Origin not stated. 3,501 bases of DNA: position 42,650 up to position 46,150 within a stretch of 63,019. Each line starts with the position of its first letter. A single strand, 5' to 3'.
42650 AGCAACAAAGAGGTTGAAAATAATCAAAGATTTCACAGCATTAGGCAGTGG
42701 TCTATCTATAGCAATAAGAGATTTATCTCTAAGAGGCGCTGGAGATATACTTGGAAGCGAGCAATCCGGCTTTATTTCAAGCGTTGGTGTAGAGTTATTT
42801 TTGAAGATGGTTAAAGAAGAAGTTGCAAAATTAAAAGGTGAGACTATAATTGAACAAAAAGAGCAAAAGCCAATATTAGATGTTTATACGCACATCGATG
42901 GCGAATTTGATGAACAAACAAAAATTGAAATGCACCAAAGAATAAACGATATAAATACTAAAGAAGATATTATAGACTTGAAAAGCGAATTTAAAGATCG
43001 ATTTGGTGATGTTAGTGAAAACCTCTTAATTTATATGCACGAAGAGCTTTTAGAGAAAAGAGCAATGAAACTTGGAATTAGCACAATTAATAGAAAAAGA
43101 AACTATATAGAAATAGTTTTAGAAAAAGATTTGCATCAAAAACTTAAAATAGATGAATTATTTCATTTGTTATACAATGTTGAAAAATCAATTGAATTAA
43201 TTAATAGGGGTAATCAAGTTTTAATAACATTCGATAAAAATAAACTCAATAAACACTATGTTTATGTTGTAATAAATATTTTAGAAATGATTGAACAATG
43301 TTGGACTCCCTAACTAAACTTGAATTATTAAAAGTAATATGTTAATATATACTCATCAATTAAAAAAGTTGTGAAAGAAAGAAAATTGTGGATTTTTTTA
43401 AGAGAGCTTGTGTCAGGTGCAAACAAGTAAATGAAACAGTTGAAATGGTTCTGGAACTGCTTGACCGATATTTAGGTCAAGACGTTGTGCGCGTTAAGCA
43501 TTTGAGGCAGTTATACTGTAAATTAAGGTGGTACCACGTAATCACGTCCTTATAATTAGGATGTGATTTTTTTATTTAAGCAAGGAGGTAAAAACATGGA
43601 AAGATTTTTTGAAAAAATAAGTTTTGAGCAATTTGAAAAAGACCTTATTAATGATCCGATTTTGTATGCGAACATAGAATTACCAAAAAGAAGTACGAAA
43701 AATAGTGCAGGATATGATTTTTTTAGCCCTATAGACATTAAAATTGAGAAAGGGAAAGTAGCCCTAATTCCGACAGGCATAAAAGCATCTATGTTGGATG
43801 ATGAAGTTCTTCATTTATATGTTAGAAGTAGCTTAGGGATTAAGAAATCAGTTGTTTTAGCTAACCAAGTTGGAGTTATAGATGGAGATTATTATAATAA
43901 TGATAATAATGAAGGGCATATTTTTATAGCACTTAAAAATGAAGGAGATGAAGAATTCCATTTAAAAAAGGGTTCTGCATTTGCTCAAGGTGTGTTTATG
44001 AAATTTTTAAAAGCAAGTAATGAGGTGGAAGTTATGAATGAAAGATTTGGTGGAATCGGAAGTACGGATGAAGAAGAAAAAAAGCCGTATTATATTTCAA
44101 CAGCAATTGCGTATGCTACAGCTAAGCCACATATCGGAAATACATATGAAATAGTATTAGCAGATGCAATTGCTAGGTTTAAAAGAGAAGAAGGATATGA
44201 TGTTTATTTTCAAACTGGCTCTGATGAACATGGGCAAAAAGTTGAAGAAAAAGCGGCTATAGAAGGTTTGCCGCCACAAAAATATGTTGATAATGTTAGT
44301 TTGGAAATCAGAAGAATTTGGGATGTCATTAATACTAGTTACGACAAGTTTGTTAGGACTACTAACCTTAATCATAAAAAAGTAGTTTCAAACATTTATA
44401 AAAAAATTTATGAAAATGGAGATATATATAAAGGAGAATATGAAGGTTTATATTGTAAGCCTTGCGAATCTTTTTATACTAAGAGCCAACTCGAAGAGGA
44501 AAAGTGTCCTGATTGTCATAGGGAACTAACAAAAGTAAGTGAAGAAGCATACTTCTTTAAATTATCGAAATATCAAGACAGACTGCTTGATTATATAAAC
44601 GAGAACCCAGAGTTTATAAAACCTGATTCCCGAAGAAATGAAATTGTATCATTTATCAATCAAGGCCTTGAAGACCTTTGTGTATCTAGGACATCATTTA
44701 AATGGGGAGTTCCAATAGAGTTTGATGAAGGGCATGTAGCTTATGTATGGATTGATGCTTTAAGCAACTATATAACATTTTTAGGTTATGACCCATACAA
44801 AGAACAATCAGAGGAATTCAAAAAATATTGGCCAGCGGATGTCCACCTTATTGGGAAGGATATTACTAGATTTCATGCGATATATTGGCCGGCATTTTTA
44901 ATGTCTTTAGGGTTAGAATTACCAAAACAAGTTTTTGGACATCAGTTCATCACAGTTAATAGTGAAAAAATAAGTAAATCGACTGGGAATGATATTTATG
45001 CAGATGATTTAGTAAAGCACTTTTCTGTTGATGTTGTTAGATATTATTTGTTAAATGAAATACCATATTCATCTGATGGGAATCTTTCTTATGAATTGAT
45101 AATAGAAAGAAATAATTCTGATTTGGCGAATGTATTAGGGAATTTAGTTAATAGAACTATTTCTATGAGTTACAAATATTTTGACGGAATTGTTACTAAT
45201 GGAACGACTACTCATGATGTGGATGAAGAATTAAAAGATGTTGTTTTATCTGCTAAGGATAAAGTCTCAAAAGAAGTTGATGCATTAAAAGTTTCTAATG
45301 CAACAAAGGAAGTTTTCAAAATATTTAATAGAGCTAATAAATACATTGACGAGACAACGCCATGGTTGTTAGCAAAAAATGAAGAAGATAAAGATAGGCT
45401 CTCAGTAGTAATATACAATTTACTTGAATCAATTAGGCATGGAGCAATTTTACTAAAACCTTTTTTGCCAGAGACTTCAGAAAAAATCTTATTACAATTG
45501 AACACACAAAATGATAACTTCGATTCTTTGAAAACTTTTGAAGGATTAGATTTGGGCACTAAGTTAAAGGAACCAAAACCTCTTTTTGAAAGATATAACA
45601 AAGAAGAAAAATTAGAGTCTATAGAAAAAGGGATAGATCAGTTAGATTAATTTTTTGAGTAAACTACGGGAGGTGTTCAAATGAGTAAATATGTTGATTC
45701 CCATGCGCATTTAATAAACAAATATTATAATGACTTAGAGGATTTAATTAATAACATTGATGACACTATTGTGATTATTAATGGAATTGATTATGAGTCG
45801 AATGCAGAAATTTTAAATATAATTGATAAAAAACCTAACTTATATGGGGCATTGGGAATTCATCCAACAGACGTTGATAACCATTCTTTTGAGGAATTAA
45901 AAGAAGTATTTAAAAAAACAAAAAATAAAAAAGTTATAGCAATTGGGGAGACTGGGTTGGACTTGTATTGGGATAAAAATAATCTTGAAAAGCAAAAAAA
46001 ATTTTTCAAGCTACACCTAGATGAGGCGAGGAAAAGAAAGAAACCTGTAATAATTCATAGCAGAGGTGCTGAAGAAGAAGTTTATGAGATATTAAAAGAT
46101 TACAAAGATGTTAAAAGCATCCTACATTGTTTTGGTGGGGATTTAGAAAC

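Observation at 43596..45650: Complete dUTPase fused in-frame to methionyl-tRNA synthetase under a Met T-box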

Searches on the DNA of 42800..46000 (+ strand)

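Call 4: search_rna_families(source=window, start=42800, end=46000, threshold=evalue, max_evalue=1, show_alignments=2)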
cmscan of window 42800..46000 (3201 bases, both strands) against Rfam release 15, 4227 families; matches with E-value up to 1: 2.
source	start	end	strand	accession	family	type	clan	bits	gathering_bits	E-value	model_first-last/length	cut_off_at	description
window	43362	43554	+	RF00230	T-box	Cis-reg; leader;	-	120.3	93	2.2e-27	1-219/219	no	T-box leader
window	44062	44114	+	RF00204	snoR12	Gene; snRNA; snoRNA; CD-box;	-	22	39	0.82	1-83/83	no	Small nucleolar RNA R12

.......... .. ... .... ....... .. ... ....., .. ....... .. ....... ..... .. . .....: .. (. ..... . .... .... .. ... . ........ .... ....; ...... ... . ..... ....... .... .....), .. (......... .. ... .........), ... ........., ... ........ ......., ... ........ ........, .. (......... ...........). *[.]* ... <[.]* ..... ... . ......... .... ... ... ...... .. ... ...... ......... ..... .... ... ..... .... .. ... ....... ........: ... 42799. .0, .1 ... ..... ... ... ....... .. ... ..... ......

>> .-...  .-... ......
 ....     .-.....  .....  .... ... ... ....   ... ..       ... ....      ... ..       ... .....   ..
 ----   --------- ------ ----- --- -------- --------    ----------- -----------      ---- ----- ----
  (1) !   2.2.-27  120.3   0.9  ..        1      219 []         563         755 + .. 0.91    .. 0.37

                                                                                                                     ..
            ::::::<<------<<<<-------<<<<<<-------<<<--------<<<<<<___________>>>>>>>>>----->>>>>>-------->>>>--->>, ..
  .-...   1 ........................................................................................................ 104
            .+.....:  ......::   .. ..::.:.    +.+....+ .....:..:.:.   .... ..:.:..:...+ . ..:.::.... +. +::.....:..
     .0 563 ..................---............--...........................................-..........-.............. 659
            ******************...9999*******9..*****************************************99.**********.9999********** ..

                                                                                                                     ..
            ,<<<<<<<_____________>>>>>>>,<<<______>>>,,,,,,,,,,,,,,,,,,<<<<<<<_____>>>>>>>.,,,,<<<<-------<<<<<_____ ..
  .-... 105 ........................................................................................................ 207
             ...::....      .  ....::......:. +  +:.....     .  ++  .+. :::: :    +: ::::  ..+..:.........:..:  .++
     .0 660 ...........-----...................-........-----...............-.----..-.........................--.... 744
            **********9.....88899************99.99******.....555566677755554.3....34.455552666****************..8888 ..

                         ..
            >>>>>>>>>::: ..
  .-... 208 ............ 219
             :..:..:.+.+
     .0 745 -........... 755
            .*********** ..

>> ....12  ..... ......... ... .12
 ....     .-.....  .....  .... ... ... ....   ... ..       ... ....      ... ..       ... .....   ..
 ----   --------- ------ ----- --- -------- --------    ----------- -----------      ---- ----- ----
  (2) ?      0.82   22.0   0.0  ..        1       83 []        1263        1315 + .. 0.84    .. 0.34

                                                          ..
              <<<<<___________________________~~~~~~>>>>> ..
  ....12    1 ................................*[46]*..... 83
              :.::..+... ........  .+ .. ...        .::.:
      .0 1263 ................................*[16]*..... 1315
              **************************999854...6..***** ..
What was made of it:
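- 43362..43554 (+): T-box leader RNA. The specifier AUG is at 43445-43447 (GAA-AUG-G) and the T-box sequence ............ is at 43527-43538. The specifier was read from the model alignment (call 4).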

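Call 13: search_rna_families(sources=[L001, L003, L004, L005, L007], threshold=gathering)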
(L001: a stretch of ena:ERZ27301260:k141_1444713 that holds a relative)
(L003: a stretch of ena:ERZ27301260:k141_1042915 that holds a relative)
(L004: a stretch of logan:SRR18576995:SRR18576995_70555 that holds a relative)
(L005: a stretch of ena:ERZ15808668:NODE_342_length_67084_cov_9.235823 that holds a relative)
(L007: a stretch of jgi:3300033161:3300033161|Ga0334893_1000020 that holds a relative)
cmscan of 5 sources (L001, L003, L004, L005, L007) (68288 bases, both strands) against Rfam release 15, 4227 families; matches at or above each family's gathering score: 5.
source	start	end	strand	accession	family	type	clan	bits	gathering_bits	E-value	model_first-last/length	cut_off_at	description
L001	5768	5967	+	RF00230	T-box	Cis-reg; leader;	-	113.4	93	2.9e-24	1-219/219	no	T-box leader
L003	5219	5412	+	RF00230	T-box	Cis-reg; leader;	-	107.6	93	9e-23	1-219/219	no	T-box leader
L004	5273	5475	+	RF00230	T-box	Cis-reg; leader;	-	106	93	2.3e-22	1-219/219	no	T-box leader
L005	5680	5881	+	RF00230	T-box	Cis-reg; leader;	-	104.6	93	5.3e-22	1-219/219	no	T-box leader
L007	5690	5894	+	RF00230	T-box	Cis-reg; leader;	-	104.1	93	7e-22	1-219/219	no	T-box leader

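Call 24: search_rna_families(sources=[L078, L067, L070, L085, L086, L071, L009, L017, L042, L049, L015, L031, L054, L056], threshold=gathering, show_alignments=4)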
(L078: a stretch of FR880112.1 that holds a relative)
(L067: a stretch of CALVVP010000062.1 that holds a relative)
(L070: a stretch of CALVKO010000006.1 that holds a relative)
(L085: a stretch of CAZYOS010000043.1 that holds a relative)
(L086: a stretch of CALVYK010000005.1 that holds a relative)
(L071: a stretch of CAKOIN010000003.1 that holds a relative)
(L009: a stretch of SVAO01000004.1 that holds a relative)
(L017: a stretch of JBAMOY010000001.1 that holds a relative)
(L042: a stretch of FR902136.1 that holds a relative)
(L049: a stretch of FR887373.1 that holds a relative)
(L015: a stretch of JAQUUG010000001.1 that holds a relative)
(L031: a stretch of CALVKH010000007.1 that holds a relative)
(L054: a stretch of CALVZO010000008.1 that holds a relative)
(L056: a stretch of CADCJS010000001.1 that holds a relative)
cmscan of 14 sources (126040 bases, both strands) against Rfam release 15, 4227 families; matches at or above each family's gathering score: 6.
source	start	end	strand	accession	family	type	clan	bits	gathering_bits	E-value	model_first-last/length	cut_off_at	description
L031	3763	3959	+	RF00230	T-box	Cis-reg; leader;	-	105.5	93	5.8e-22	1-219/219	no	T-box leader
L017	3764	3964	+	RF00230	T-box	Cis-reg; leader;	-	105.4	93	6e-22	1-219/219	no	T-box leader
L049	3769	3963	+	RF00230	T-box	Cis-reg; leader;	-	104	93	1.4e-21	1-219/219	no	T-box leader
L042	3770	3973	+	RF00230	T-box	Cis-reg; leader;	-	101.6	93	5.8e-21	1-219/219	no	T-box leader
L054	3158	3339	+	RF00230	T-box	Cis-reg; leader;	-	99.8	93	1.7e-20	1-219/219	no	T-box leader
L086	5905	5975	+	RF00005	tRNA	Gene; tRNA;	CL00001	63.1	29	4.9e-11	1-71/71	no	tRNA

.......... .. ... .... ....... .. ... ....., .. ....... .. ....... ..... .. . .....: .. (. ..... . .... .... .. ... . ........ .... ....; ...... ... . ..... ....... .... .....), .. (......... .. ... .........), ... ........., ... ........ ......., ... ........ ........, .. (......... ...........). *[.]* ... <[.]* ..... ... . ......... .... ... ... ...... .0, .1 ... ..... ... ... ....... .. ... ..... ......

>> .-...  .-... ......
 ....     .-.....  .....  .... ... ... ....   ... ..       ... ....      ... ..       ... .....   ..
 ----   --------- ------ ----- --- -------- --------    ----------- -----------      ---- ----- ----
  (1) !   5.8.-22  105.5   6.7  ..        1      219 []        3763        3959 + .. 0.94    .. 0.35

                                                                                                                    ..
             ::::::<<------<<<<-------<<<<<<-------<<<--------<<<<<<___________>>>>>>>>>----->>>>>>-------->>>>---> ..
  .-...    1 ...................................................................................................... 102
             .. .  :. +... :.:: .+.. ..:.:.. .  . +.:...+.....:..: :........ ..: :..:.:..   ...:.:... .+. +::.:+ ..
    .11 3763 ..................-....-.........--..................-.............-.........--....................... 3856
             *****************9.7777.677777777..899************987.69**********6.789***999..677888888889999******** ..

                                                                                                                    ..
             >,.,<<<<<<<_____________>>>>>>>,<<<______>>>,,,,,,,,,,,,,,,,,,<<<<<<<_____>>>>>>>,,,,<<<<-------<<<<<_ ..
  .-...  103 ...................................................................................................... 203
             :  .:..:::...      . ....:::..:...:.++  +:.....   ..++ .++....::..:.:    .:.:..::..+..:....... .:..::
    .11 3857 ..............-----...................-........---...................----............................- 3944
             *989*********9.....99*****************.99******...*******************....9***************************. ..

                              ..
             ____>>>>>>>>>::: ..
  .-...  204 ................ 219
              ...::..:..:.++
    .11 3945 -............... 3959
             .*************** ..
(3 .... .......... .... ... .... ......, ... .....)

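Call 34: search_rna_families(source=L078, start=3600, end=4050, threshold=evalue, max_evalue=0.01, show_alignments=1)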
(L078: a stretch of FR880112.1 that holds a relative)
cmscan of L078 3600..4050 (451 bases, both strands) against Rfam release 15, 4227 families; matches with E-value up to 0.01: 1.
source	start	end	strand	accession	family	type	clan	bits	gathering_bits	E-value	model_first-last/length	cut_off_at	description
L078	3785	3971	+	RF00230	T-box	Cis-reg; leader;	-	78.7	93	1.6e-17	1-219/219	no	T-box leader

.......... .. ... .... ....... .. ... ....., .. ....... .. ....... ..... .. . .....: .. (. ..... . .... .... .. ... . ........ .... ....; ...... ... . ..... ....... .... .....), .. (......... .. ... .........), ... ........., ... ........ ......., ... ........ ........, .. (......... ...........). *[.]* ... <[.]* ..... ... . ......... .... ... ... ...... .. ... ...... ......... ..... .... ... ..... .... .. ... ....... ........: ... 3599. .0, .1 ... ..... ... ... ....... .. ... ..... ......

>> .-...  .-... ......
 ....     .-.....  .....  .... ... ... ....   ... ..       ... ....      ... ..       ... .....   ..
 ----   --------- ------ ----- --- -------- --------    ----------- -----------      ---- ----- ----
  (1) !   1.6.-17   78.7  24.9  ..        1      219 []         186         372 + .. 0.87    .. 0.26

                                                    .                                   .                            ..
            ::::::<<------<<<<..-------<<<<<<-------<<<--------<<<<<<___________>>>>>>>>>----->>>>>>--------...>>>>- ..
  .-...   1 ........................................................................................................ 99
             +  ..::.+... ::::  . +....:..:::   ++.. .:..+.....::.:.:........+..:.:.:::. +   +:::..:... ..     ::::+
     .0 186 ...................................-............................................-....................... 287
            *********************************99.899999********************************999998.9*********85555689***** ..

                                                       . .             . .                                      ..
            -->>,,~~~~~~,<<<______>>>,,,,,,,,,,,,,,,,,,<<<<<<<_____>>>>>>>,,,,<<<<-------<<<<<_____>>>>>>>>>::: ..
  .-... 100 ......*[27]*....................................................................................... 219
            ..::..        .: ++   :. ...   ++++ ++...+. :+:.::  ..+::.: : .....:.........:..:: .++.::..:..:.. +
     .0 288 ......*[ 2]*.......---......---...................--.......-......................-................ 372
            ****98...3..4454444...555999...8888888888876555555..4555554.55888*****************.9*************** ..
